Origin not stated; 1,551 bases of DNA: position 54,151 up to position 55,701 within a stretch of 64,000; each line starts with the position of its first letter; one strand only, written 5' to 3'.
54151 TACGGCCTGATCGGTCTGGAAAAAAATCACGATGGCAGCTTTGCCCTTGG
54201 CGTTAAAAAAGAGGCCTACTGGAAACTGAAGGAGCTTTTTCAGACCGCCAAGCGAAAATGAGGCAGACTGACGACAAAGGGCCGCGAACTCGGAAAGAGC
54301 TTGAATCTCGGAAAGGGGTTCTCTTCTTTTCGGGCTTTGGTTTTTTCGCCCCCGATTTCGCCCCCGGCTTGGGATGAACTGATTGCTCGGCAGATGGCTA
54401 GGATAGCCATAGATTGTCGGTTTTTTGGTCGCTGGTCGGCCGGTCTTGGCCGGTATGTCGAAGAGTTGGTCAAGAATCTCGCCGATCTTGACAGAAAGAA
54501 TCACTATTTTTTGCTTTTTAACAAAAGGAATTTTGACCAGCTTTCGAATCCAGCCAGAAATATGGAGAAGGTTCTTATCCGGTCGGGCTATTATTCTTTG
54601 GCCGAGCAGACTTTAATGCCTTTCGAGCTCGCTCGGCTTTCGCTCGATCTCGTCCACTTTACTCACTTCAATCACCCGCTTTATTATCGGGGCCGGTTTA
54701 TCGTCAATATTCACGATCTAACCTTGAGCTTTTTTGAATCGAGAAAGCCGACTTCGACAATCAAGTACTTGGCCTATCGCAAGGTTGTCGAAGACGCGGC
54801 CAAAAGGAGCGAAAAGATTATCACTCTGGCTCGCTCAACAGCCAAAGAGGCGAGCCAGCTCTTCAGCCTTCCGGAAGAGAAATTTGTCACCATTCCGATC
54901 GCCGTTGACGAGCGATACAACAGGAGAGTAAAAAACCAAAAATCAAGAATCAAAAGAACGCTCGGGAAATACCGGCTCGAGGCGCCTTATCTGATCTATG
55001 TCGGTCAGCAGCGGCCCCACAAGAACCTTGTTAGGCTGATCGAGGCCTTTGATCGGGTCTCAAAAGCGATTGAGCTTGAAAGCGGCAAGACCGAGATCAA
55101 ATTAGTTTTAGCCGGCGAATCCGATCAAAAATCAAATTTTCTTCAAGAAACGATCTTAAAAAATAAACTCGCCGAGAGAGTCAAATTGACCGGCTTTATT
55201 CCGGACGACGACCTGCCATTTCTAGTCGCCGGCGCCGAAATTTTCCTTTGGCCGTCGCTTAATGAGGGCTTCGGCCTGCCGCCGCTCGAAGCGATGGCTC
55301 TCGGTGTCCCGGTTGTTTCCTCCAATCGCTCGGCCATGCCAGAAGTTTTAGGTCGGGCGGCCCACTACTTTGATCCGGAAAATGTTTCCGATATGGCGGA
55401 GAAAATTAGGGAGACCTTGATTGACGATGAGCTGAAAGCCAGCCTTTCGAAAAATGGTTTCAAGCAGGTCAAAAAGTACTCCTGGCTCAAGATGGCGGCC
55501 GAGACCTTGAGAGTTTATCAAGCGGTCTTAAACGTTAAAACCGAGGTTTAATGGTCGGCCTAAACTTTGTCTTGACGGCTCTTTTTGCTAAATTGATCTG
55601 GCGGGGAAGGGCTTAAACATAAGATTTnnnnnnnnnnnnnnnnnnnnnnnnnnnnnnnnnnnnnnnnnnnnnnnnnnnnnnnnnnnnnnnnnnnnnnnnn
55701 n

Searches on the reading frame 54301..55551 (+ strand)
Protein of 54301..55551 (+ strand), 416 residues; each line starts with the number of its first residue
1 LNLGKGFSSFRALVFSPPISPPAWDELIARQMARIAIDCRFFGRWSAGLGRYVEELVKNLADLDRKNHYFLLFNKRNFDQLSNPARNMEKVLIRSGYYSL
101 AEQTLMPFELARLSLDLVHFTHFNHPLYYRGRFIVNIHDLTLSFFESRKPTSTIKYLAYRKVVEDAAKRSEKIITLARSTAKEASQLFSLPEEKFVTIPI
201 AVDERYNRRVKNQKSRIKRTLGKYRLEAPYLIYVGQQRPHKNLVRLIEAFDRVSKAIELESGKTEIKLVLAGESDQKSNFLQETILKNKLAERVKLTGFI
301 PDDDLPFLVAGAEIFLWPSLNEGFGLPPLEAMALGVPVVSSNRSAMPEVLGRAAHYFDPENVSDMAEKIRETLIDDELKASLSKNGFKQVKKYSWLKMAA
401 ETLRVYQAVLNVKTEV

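Call 31: search_protein_families(library=pfam, proteins=[window:54301-55551:+], max_evalue=0.01)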
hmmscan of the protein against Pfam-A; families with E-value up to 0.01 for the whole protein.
window:54301-55551:+ (416 aa): 5 families
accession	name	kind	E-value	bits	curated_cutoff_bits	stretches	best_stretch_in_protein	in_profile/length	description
PF00534.26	Glycos_transf_1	-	3.5e-35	121.5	26.4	1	227-388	14-171/172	Glycosyl transferases group 1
PF13692.12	Glyco_trans_1_4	-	2.2e-28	99.7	27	1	229-373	2-140/142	Glycosyl transferases group 1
PF20706.3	GT4-conflict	-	6e-12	45.7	26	1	238-367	209-334/385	Family 4 Glycosyltransferase in conflict systems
PF13439.12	Glyco_transf_4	-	1.8e-08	35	28.5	1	48-204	3-168/170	Glycosyltransferase Family 4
PF13524.12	Glyco_trans_1_2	-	1.1e-07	32.3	25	1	264-394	13-134/144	Glycosyl transferase-like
